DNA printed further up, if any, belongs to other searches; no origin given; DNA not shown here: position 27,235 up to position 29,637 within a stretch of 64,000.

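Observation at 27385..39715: Flagellin-adjacent island of five TPR-fused glycosyltransferase modules: candidate multi-enzyme flagellin glycosylation system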

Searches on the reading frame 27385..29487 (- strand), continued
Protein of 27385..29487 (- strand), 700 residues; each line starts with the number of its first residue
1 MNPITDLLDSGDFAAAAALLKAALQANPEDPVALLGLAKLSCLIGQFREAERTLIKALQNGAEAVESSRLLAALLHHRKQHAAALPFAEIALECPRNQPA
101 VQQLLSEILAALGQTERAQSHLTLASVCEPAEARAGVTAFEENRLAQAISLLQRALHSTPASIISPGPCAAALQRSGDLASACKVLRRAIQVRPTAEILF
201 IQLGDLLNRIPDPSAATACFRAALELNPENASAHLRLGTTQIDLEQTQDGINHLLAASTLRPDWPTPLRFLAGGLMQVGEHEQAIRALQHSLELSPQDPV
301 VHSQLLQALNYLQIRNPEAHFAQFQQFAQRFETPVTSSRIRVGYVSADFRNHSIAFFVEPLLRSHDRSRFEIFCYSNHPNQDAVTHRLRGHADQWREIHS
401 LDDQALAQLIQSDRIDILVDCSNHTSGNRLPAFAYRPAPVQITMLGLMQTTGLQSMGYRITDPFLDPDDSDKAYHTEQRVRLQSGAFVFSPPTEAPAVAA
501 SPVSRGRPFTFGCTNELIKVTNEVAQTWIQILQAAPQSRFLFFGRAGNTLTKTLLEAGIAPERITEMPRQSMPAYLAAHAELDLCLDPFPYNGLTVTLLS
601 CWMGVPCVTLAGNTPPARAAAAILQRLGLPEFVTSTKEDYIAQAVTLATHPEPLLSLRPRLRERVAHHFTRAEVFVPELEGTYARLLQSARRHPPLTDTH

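Call 15: find_encoding_contigs(protein=P0005, flank=10000, max_places=3)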
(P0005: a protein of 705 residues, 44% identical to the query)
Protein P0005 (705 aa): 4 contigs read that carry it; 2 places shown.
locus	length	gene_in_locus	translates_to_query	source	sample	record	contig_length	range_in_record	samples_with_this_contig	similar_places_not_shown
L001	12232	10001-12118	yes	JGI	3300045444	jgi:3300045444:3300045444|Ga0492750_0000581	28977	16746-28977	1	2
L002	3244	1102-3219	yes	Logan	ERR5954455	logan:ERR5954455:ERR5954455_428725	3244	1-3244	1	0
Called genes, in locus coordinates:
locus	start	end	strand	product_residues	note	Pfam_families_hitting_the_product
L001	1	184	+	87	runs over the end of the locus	PF00381:PTS-HPr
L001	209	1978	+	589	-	PF05524:PEP-utilisers_N, PF00391:PEP-utilizers, PF02896:PEP-utilizers_C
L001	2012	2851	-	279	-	PF01066:CDP-OH_P_transf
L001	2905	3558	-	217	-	PF02666:PS_Dcarbxylase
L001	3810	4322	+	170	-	PF00581:Rhodanese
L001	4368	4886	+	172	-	PF01592:NifU_N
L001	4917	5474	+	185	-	PF01883:FeS_assembly_P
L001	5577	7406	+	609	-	PF00664:ABC_membrane, PF00005:ABC_tran, PF02463:SMC_N (faint), PF13304:AAA_21 (weak)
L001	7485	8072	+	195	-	PF25084:LbH_EIF2B (faint), PF25087:GMPPB_C (faint), PF00132:Hexapep, PF14602:Hexapep_2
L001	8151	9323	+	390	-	-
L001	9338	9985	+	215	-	-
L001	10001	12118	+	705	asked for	PF00515:TPR_1 (faint), PF07719:TPR_2 (faint), PF13174:TPR_6 (faint), PF13181:TPR_8 (faint), PF13432:TPR_16, PF13432:TPR_16 (weak), PF14559:TPR_19, PF13844:Glyco_transf_41, +3 more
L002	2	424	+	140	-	?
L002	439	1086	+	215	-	-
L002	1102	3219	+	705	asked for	PF00515:TPR_1 (faint), PF07719:TPR_2 (faint), PF13174:TPR_6 (faint), PF13181:TPR_8 (faint), PF13432:TPR_16, PF13432:TPR_16 (weak), PF14559:TPR_19, PF13844:Glyco_transf_41, +3 more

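Call 16: find_encoding_contigs(protein=P0008, flank=10000, max_places=3)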
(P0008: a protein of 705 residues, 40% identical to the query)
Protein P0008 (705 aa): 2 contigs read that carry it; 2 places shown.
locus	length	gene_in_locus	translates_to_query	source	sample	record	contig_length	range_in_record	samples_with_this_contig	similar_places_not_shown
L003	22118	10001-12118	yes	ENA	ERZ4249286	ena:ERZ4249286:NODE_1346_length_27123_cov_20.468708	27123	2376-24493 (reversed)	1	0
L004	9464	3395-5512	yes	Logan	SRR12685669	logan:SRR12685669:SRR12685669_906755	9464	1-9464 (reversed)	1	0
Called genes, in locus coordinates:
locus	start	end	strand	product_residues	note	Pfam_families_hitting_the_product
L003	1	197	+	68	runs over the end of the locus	PF00381:PTS-HPr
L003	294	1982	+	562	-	PF05524:PEP-utilisers_N, PF00391:PEP-utilizers, PF02896:PEP-utilizers_C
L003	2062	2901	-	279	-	PF01066:CDP-OH_P_transf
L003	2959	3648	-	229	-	PF02666:PS_Dcarbxylase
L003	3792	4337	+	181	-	PF00581:Rhodanese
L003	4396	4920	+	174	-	PF01592:NifU_N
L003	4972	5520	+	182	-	PF01883:FeS_assembly_P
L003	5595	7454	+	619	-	PF00664:ABC_membrane, PF02463:SMC_N (faint), PF00005:ABC_tran, PF13304:AAA_21 (weak)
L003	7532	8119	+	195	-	PF25087:GMPPB_C (faint), PF00132:Hexapep, PF14602:Hexapep_2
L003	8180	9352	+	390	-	-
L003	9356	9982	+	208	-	-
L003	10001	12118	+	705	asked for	PF00515:TPR_1 (faint), PF07719:TPR_2 (faint), PF13174:TPR_6 (faint), PF13181:TPR_8 (faint), PF13414:TPR_11 (faint), PF13432:TPR_16 (weak), PF14559:TPR_19, PF13844:Glyco_transf_41, +5 more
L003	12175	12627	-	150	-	PF02569:Pantoate_ligase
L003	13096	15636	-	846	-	PF12704:MacB_PCD (weak), PF02687:FtsX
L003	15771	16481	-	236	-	PF00005:ABC_tran, PF02463:SMC_N (faint), PF13304:AAA_21 (weak)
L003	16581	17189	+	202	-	PF00657:Lipase_GDSL, PF13472:Lipase_GDSL_2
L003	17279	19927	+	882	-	PF08450:SGL (faint), PF21783:YNCE (faint), PF23393:Beta-prop_WDR90_POC16_2nd (faint), PF25174:Beta-prop_THOC3 (faint), PF22494:choice_anch_I (faint), PF10282:Lactonase (weak), PF04185:Phosphoesterase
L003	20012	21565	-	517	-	PF00884:Sulfatase, PF01663:Phosphodiest (faint), PF02995:DUF229, PF16347:SGSH_C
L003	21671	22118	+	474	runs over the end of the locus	PF07690:MFS_1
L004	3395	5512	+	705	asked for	PF00515:TPR_1 (faint), PF07719:TPR_2 (faint), PF13174:TPR_6 (faint), PF13181:TPR_8 (faint), PF13414:TPR_11 (faint), PF13432:TPR_16 (weak), PF14559:TPR_19, PF13844:Glyco_transf_41, +5 more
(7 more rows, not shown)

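Call 17: find_encoding_contigs(protein=P0003, flank=10000, max_places=4)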
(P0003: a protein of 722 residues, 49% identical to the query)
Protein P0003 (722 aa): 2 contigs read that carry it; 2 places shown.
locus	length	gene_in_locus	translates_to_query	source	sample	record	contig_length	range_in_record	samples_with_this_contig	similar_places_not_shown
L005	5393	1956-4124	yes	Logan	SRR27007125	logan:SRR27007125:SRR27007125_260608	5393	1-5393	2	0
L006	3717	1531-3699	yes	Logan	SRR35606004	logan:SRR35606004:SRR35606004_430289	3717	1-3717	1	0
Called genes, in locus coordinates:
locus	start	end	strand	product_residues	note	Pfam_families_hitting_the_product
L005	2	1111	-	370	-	?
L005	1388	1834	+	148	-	PF12895:ANAPC3 (faint), PF13428:TPR_14 (faint), PF13432:TPR_16, PF14559:TPR_19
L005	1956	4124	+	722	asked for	PF07719:TPR_2 (faint), PF12895:ANAPC3 (faint), PF13414:TPR_11 (faint), PF13428:TPR_14 (faint), PF14559:TPR_19 (faint), PF00515:TPR_1 (faint), PF13181:TPR_8 (faint), PF13844:Glyco_transf_41, +3 more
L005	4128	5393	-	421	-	?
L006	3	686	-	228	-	?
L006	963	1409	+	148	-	PF12895:ANAPC3 (faint), PF13428:TPR_14 (faint), PF13432:TPR_16, PF14559:TPR_19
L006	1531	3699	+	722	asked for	PF07719:TPR_2 (faint), PF12895:ANAPC3 (faint), PF13414:TPR_11 (faint), PF13428:TPR_14 (faint), PF14559:TPR_19 (faint), PF00515:TPR_1 (faint), PF13181:TPR_8 (faint), PF13844:Glyco_transf_41, +3 more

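Call 18: find_encoding_contigs(protein=P0002, flank=10000, max_places=4)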
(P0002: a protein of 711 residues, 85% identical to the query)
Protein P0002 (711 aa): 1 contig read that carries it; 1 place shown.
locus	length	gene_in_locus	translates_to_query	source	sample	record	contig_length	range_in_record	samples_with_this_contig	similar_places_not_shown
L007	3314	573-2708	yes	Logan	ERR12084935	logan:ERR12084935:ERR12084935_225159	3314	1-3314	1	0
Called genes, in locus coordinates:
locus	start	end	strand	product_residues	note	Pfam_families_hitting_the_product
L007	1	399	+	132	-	?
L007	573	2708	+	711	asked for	PF00515:TPR_1 (faint), PF07719:TPR_2 (faint), PF12895:ANAPC3 (faint), PF13176:TPR_7 (faint), PF13181:TPR_8 (faint), PF13371:TPR_9 (faint), PF14559:TPR_19, PF13844:Glyco_transf_41, +10 more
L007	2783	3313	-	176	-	?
